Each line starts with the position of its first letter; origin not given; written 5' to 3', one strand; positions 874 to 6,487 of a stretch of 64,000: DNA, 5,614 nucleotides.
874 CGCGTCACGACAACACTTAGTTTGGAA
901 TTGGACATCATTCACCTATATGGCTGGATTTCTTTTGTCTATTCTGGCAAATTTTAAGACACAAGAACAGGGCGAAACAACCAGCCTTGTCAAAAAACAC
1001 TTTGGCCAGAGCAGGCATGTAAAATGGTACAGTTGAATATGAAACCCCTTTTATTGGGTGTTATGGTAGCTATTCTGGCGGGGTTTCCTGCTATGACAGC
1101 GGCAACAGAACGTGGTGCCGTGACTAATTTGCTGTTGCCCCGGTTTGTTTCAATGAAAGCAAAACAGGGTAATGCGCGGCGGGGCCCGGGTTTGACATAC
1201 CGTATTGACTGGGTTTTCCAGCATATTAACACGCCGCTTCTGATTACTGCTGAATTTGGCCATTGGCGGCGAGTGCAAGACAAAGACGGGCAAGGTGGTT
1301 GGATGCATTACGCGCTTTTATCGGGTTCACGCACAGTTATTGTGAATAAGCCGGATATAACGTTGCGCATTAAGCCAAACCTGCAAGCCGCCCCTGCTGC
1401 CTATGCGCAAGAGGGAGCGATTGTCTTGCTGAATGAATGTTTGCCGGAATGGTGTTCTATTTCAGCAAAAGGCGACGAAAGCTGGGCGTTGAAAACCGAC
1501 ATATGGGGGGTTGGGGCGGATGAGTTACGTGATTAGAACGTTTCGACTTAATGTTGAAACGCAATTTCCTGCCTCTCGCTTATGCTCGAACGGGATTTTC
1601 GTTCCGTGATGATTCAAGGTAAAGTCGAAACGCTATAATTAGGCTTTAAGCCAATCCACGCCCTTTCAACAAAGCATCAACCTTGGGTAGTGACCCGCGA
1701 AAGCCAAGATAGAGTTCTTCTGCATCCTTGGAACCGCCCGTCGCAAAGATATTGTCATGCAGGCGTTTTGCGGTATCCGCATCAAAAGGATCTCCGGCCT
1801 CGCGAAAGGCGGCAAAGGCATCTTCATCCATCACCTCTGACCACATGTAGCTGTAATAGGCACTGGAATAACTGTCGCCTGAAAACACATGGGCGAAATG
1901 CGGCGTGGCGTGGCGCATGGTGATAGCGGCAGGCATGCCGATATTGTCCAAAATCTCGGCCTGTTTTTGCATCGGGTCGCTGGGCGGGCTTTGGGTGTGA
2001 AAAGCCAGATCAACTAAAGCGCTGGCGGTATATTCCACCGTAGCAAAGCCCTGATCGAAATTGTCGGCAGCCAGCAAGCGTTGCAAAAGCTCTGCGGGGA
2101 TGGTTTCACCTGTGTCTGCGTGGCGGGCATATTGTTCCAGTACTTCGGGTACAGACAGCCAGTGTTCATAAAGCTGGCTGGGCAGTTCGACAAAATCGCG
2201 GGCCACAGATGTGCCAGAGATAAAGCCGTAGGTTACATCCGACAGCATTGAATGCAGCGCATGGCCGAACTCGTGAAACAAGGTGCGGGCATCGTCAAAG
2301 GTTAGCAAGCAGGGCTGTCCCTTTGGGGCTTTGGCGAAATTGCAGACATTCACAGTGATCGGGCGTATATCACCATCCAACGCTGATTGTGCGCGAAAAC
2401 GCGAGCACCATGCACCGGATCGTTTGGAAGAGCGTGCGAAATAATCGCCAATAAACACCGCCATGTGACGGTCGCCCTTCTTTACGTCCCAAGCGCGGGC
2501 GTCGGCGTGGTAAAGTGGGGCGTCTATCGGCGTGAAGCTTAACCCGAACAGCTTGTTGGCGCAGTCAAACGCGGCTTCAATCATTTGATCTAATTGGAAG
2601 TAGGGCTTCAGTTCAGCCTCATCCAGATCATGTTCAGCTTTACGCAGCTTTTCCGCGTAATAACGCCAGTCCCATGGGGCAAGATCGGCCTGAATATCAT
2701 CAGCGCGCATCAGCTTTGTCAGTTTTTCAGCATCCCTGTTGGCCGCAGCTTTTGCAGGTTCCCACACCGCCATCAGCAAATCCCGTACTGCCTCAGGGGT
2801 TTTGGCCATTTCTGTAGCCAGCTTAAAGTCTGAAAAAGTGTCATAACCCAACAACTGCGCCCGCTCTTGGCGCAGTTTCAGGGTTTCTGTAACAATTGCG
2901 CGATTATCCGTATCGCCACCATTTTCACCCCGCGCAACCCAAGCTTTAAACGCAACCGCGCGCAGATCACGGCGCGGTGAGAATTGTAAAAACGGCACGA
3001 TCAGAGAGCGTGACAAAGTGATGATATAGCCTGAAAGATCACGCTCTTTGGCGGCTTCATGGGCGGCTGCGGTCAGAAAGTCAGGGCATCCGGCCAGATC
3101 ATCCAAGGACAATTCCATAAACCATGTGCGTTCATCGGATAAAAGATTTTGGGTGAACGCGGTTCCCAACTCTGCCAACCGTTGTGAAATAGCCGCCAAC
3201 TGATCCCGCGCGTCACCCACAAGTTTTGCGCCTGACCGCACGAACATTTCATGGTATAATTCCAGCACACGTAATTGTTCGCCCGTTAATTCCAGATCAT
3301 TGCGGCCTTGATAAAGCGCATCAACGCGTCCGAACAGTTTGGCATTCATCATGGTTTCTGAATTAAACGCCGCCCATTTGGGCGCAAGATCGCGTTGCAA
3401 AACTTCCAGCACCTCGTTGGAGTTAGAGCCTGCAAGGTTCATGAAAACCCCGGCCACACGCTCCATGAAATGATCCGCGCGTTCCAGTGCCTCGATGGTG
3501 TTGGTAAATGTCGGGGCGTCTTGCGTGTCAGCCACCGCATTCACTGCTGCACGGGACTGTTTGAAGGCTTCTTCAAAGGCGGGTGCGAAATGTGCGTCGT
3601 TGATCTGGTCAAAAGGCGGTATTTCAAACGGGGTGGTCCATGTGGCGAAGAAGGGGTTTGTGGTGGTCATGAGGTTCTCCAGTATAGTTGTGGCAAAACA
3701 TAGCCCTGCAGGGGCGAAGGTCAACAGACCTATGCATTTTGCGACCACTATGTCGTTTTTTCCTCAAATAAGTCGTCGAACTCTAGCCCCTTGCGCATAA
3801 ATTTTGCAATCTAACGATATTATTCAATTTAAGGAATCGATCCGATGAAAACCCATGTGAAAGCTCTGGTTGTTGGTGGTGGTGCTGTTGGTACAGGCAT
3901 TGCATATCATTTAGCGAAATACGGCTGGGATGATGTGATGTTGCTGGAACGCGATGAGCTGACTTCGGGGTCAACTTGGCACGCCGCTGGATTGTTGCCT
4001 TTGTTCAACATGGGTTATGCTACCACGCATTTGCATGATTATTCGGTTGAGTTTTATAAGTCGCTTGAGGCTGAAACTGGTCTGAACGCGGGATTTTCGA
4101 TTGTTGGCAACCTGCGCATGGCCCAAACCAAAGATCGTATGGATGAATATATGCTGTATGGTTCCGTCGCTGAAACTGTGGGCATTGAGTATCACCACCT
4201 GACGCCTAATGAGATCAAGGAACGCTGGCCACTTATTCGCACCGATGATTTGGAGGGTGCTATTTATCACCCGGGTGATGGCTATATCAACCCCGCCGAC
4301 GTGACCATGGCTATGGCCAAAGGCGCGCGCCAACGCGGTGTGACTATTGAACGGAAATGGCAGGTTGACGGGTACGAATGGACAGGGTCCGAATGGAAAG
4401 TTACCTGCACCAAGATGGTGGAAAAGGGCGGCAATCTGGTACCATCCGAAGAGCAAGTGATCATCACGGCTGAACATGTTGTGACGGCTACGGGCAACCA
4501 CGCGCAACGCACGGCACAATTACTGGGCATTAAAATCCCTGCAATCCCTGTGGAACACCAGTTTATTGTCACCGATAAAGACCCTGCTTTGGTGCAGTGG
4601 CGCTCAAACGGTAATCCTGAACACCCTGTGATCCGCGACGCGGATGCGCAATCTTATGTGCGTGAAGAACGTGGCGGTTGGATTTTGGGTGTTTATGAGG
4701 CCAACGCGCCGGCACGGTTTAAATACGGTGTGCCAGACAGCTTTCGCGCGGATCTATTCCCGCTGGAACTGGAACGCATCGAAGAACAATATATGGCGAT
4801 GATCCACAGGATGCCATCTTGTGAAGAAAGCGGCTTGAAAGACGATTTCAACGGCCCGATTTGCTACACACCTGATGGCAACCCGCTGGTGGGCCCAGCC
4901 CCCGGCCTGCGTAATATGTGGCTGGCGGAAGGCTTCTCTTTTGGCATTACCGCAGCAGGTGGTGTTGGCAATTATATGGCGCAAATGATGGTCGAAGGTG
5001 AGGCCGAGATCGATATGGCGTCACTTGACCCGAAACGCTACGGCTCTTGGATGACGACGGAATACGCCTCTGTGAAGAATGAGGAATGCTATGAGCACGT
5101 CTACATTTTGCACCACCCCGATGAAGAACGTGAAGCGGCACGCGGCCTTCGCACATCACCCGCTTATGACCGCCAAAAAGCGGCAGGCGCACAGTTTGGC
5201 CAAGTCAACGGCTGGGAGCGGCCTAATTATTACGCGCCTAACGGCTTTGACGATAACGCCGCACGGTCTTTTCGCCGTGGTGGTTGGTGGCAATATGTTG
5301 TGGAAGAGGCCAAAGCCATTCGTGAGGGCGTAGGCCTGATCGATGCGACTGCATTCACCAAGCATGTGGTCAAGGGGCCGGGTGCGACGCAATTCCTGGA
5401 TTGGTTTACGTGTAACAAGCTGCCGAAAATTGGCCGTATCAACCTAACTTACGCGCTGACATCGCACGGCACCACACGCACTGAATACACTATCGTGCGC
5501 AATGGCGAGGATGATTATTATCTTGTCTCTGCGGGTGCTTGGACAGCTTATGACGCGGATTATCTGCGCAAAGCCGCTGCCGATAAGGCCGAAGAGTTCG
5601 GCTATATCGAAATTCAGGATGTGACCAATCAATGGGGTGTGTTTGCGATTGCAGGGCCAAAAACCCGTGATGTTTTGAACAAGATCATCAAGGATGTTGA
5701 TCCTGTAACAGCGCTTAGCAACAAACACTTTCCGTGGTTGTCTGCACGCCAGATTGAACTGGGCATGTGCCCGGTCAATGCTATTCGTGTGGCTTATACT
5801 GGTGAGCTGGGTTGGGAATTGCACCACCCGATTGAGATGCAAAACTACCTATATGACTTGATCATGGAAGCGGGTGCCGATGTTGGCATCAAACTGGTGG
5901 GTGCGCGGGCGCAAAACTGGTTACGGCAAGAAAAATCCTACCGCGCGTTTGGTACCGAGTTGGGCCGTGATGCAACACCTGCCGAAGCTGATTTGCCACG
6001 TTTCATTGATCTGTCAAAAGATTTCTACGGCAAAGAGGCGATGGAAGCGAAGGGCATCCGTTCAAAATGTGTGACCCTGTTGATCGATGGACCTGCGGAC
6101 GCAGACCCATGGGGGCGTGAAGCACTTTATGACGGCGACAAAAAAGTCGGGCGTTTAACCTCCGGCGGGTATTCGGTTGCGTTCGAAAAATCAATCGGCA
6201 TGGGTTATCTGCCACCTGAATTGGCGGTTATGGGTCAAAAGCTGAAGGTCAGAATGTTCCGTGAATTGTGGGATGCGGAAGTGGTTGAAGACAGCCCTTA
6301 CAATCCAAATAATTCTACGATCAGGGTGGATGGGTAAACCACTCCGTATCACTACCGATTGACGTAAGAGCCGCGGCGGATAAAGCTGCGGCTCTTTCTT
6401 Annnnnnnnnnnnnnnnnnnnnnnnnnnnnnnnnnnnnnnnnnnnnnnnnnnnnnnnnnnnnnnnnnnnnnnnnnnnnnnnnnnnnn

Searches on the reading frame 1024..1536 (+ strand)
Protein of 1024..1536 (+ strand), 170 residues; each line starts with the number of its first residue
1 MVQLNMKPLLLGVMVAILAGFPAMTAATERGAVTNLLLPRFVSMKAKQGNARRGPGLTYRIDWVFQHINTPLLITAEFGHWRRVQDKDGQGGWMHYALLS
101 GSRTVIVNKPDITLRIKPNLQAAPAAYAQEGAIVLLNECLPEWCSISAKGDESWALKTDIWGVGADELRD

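Call 50: search_protein_families(library=pfam, proteins=[window:1024-1536:+], max_evalue=0.00001)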
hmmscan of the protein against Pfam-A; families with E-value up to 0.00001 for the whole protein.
window:1024-1536:+ (170 aa): 1 family
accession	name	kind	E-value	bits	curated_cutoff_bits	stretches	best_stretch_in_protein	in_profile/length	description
PF06347.19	SH3_4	-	7.2e-23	80.6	24.1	2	45-101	1-56/56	Bacterial SH3 domain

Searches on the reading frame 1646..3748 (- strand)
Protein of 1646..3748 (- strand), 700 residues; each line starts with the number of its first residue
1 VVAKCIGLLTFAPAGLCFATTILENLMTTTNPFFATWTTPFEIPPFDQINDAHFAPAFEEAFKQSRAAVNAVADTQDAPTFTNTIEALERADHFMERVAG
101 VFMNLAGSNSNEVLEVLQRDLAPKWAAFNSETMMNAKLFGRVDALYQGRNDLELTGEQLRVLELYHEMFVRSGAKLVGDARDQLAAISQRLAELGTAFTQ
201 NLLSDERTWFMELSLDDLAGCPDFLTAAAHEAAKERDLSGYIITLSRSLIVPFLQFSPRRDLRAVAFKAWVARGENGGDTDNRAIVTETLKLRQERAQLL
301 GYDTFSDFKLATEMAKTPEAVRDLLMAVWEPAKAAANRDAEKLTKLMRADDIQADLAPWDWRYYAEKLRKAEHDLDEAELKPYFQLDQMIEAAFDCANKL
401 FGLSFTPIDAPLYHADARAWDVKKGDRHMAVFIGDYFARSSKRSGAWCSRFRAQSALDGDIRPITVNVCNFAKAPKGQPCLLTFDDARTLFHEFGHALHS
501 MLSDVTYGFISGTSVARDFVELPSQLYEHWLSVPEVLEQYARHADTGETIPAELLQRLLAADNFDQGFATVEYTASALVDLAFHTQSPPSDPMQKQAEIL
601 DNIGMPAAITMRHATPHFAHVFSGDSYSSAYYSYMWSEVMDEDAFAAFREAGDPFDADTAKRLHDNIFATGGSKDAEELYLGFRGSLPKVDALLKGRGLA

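Call 50: search_protein_families(library=pfam, proteins=[window:1646-3748:-], max_evalue=0.00001)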
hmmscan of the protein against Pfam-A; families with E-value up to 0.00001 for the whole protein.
window:1646-3748:- (700 aa): 1 family
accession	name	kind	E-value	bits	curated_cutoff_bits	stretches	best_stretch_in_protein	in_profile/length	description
PF01432.26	Peptidase_M3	-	5.5e-110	369.2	27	1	254-698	2-456/457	Peptidase family M3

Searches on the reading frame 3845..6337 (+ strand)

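Call 50: search_protein_families(library=pfam, proteins=[window:3845-6337:+], max_evalue=0.00001)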
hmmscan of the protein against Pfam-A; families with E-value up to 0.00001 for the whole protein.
window:3845-6337:+ (830 aa): 4 families
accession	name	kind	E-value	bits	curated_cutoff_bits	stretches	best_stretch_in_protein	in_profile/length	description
PF01571.26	GCV_T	-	3.4e-70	236.6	25.6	1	441-718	2-253/255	Aminomethyltransferase folate-binding domain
PF01266.30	DAO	-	1.4e-59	202.9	27.9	1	7-381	2-353/353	FAD dependent oxidoreductase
PF08669.17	GCV_T_C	-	1.4e-16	60.5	25.9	1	741-819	2-79/80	Glycine cleavage T-protein C-terminal barrel domain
PF16350.10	FAO_M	-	1.2e-15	57.9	27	1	384-438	1-56/56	FAD dependent oxidoreductase central domain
